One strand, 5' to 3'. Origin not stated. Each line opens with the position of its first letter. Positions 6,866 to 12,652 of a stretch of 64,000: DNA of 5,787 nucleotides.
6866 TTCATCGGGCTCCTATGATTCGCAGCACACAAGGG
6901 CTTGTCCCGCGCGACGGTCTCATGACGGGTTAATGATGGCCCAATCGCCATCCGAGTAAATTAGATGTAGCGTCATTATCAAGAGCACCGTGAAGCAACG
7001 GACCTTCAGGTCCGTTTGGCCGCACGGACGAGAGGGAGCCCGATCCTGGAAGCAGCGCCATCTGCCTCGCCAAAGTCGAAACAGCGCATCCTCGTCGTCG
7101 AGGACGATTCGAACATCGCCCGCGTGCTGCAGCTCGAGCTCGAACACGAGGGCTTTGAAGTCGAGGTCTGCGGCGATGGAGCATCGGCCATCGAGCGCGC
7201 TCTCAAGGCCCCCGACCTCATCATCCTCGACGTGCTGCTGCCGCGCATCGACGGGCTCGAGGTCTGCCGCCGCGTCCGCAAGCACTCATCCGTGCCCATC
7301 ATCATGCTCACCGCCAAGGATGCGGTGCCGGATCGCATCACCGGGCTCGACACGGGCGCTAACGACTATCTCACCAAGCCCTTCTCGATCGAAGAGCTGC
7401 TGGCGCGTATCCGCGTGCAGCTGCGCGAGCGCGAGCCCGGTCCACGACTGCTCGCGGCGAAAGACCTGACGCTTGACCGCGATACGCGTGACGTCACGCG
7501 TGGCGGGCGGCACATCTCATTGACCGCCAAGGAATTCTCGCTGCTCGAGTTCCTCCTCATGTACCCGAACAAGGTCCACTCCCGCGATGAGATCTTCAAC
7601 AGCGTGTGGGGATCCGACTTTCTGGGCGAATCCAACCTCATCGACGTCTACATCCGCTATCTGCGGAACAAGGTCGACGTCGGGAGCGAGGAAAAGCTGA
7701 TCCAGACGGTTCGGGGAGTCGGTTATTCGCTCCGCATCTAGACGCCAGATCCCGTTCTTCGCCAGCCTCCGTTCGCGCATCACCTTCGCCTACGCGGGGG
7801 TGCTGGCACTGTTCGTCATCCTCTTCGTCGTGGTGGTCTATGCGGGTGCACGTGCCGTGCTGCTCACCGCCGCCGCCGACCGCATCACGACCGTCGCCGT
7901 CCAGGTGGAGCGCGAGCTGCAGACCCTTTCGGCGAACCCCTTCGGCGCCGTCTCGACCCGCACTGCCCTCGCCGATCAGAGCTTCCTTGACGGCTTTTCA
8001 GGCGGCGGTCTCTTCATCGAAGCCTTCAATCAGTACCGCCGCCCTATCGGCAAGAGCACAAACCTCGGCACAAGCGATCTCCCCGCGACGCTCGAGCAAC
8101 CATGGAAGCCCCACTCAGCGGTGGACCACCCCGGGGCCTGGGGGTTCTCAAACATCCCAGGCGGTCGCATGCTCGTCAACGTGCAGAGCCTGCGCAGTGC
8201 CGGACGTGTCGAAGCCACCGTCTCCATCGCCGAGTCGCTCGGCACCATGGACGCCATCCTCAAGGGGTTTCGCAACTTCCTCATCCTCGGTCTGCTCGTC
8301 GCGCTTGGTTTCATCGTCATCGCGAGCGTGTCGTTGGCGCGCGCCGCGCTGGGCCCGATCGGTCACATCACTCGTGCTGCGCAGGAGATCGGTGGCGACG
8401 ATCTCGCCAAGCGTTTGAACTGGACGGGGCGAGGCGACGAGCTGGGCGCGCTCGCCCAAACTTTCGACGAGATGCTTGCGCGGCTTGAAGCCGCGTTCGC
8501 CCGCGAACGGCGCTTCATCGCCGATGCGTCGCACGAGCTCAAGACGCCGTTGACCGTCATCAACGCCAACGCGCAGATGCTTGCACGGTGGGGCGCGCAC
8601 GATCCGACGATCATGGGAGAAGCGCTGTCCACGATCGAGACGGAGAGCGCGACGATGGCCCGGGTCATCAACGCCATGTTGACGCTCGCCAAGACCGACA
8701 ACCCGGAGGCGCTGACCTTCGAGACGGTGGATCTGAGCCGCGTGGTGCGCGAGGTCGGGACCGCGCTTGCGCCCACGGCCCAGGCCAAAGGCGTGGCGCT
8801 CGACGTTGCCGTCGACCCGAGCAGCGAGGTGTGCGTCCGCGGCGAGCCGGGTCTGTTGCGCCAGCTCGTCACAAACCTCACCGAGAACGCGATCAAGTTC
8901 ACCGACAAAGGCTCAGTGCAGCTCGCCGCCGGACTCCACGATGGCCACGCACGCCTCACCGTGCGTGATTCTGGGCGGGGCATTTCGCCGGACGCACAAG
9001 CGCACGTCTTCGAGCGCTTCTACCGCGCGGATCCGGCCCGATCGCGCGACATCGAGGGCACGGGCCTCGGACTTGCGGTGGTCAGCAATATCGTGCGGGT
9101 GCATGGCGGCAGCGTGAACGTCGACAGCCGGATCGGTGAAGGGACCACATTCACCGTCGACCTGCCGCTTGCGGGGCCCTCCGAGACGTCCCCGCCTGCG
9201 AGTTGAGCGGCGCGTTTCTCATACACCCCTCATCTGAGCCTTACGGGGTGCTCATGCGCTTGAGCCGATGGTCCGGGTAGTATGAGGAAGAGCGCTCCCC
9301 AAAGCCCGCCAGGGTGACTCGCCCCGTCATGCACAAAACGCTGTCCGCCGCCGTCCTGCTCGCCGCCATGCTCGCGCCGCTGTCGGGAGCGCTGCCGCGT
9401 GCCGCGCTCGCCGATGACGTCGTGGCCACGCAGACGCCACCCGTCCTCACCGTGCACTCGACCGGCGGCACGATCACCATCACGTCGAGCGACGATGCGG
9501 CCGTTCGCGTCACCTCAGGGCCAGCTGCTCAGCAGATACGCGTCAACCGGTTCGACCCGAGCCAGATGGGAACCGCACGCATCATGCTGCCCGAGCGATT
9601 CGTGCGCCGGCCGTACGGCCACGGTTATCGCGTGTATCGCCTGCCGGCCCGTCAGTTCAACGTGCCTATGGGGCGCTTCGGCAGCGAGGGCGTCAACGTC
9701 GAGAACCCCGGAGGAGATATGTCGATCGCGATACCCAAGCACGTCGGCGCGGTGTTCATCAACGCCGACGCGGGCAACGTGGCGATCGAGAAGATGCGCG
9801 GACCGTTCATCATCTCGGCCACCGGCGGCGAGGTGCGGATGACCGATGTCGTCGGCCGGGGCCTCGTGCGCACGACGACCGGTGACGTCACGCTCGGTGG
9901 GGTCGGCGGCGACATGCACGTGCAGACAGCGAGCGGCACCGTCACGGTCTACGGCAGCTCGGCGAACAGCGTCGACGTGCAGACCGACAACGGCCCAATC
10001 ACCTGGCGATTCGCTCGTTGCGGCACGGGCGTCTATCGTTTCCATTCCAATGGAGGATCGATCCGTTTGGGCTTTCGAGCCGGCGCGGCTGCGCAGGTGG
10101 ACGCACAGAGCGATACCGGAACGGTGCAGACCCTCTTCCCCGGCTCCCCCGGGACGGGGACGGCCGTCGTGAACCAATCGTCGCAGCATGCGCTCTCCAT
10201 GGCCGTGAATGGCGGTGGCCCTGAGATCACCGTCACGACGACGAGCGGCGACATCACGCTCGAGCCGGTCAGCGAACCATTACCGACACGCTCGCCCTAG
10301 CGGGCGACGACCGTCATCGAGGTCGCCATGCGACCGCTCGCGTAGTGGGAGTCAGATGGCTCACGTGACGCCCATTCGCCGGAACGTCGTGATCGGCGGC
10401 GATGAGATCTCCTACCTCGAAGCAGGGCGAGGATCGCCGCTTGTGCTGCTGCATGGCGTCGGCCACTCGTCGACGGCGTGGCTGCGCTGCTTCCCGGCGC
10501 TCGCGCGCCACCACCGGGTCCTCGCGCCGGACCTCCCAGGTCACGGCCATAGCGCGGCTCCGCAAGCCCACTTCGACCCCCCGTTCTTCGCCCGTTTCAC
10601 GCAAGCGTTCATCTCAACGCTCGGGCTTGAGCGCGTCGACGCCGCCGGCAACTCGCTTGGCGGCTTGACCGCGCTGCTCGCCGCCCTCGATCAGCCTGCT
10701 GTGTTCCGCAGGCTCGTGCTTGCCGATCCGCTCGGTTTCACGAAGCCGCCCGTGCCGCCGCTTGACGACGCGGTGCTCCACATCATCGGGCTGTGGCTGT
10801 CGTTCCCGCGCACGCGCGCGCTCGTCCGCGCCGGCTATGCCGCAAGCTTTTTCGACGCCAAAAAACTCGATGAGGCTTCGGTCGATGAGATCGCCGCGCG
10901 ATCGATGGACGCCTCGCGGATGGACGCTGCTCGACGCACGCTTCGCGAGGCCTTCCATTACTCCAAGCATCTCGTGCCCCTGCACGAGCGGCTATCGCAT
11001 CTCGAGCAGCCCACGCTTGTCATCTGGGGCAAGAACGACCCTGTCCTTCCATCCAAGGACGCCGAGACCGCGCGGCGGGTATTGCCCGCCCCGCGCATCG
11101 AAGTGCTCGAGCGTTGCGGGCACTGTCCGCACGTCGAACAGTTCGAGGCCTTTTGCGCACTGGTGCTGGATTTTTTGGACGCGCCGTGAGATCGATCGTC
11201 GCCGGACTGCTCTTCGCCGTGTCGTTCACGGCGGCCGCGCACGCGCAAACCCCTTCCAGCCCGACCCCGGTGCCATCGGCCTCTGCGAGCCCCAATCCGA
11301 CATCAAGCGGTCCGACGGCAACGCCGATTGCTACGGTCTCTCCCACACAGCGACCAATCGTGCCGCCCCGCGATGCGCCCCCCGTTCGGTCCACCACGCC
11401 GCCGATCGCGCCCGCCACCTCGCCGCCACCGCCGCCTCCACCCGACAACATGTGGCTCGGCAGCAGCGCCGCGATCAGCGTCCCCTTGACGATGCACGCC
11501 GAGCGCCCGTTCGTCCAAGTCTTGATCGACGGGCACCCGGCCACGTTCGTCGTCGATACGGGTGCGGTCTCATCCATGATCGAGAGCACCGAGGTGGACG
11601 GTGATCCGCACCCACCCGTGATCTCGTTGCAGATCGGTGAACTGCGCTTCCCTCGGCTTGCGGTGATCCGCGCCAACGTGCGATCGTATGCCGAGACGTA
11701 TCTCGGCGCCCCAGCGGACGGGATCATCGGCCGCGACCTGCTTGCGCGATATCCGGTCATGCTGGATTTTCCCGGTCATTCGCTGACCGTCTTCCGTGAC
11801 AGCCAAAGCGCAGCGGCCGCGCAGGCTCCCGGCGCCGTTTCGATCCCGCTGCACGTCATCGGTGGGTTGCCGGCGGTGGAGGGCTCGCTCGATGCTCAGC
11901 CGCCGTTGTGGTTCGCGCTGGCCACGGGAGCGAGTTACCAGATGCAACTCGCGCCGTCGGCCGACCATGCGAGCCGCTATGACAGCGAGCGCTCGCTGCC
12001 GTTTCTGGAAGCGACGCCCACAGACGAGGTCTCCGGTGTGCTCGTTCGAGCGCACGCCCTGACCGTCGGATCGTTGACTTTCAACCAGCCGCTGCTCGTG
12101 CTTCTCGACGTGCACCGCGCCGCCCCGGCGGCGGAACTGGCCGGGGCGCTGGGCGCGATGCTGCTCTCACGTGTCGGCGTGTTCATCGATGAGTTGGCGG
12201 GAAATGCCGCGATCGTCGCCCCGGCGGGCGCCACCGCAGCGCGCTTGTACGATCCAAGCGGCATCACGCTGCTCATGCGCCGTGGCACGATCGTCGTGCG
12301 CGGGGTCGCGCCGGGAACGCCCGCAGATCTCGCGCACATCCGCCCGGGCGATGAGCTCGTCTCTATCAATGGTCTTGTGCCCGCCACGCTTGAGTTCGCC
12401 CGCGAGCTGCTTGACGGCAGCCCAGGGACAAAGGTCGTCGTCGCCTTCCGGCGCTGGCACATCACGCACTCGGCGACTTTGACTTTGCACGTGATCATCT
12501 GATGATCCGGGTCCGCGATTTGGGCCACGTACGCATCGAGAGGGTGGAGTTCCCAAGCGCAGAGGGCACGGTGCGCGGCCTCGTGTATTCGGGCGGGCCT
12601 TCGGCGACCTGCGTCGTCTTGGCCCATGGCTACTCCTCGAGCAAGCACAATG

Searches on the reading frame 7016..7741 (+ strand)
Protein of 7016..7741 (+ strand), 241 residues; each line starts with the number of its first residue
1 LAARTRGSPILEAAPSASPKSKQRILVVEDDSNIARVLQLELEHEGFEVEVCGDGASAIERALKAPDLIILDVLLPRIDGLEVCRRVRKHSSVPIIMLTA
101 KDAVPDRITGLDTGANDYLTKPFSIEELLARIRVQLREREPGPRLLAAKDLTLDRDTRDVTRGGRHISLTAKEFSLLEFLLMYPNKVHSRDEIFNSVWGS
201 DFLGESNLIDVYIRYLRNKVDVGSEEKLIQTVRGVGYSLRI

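Call 20: search_protein_families(library=pfam, proteins=[window:7016-7741:+], max_evalue=0.001)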
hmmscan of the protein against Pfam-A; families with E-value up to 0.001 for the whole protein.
window:7016-7741:+ (241 aa): 3 families
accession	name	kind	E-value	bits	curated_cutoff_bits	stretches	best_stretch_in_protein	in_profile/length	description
PF00072.30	Response_reg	-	3.4e-30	104.9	30.2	1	25-133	1-111/111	Response regulator receiver domain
PF00486.34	Trans_reg_C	-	1e-25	90.1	26.2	1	164-239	1-77/77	Transcriptional regulatory protein, C terminal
PF23198.2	PDE8A_N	-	0.00045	20.6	29.6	1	21-93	9-86/147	PDE8A-like, N-terminal domain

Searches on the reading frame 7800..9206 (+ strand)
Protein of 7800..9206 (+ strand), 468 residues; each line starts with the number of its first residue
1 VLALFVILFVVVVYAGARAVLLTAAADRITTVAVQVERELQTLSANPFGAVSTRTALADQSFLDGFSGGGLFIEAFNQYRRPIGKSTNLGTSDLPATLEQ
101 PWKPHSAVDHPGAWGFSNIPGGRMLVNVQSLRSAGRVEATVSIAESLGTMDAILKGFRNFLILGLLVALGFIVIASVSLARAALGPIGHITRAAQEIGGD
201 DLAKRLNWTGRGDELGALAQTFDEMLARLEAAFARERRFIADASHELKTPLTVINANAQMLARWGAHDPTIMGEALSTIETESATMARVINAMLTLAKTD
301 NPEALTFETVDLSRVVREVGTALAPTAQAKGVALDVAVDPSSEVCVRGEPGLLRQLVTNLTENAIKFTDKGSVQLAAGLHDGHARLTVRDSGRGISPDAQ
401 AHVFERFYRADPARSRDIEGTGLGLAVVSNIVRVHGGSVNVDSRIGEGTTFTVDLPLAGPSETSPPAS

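Call 20: search_protein_families(library=pfam, proteins=[window:7800-9206:+], max_evalue=0.001)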
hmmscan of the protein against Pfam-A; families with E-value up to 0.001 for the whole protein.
window:7800-9206:+ (468 aa): 4 families
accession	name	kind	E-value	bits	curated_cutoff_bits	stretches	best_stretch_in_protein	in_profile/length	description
PF02518.31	HATPase_c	-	6.9e-29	101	26.4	1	350-458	3-110/111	Histidine kinase-, DNA gyrase B-, and HSP90-like ATPase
PF00512.31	HisKA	-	5.3e-16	58.9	26.9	1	236-301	2-65/66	His Kinase A (phospho-acceptor) domain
PF00672.30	HAMP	-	2.7e-11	44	25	1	179-231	2-53/53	HAMP domain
PF13581.12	HATPase_c_2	-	0.00099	19.6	27.4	0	357-433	40-110/127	Histidine kinase-like ATPase domain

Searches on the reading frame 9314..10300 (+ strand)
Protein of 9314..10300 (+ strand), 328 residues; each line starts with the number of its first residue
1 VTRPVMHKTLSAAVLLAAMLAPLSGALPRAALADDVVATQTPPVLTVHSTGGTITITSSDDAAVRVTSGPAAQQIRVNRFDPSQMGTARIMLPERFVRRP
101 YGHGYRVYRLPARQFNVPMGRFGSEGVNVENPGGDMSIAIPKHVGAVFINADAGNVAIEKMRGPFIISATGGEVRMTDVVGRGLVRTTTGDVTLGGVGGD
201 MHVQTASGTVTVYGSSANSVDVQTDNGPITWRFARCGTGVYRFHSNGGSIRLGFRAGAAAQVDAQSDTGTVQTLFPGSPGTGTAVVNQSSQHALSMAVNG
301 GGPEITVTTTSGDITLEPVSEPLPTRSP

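Call 20: search_protein_families(library=pfam, proteins=[window:9314-10300:+], max_evalue=0.001)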
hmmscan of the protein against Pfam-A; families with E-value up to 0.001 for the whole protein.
window:9314-10300:+ (328 aa): 1 family
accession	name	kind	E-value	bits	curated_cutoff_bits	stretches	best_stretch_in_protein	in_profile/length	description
PF13349.12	DUF4097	-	2.6e-13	50.4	22.9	1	89-316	69-246/247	Toastrack DUF4097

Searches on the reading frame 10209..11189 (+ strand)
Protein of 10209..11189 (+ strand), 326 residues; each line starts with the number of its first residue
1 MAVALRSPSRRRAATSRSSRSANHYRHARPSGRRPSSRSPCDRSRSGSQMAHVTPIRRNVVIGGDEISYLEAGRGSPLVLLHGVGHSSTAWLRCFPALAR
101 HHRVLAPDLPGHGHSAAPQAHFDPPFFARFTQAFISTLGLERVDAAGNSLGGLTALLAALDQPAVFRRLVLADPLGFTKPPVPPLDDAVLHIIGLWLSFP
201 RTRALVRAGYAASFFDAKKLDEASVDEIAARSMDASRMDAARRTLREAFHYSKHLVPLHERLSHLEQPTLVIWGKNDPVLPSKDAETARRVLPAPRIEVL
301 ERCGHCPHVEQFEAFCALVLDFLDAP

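Call 20: search_protein_families(library=pfam, proteins=[window:10209-11189:+], max_evalue=0.001)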
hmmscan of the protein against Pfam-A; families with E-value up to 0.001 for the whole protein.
window:10209-11189:+ (326 aa): 4 families
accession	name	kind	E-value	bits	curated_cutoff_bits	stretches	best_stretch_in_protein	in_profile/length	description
PF00561.26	Abhydrolase_1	-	3.1e-28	99.5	25.8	1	77-310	2-243/245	alpha/beta hydrolase fold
PF12697.13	Abhydrolase_6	-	1.8e-27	97.9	26.3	1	78-317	1-216/217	Alpha/beta hydrolase family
PF12146.15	Hydrolase_4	-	5.8e-14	52.4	27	1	78-310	7-237/239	Serine aminopeptidase, S33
PF00326.27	Peptidase_S9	-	0.0007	19.6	22.6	0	141-174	64-97/213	Prolyl oligopeptidase family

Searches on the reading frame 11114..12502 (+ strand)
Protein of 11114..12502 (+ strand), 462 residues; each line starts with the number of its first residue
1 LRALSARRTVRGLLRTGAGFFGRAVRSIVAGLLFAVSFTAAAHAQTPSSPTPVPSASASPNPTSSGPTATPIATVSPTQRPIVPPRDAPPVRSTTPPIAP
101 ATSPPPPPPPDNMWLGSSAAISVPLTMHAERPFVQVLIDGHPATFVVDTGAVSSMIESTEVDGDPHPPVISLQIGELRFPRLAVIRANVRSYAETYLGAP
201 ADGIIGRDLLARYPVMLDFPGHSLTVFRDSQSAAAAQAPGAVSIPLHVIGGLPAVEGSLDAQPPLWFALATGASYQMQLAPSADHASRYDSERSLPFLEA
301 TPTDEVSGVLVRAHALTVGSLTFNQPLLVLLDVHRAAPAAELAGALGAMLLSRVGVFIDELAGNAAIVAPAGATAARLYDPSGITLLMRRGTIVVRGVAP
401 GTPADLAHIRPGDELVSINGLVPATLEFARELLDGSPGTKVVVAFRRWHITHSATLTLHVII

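Call 9: search_protein_families(library=pfam, proteins=[window:11114-12502:+], max_evalue=0.01)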
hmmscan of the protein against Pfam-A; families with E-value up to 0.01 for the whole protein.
window:11114-12502:+ (462 aa): 6 families
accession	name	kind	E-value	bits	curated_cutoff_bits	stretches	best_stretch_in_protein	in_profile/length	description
PF17820.7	PDZ_6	-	1.7e-10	40.9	27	1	394-447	1-54/54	PDZ domain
PF13650.11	Asp_protease_2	-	2.8e-08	34.8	24.3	0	134-159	1-26/90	Aspartyl protease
PF13180.12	PDZ_2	-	3.9e-07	30.7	27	1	383-457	4-79/80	PDZ domain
PF00077.25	RVP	-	6.4e-05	23.6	20.7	1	129-164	2-37/101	Retroviral aspartyl protease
PF00595.29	PDZ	-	0.00012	22.8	23.2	1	391-435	21-71/81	PDZ domain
PF13975.11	gag-asp_proteas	-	0.00023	22.1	28.2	1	134-160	1-27/92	gag-polyprotein putative aspartyl protease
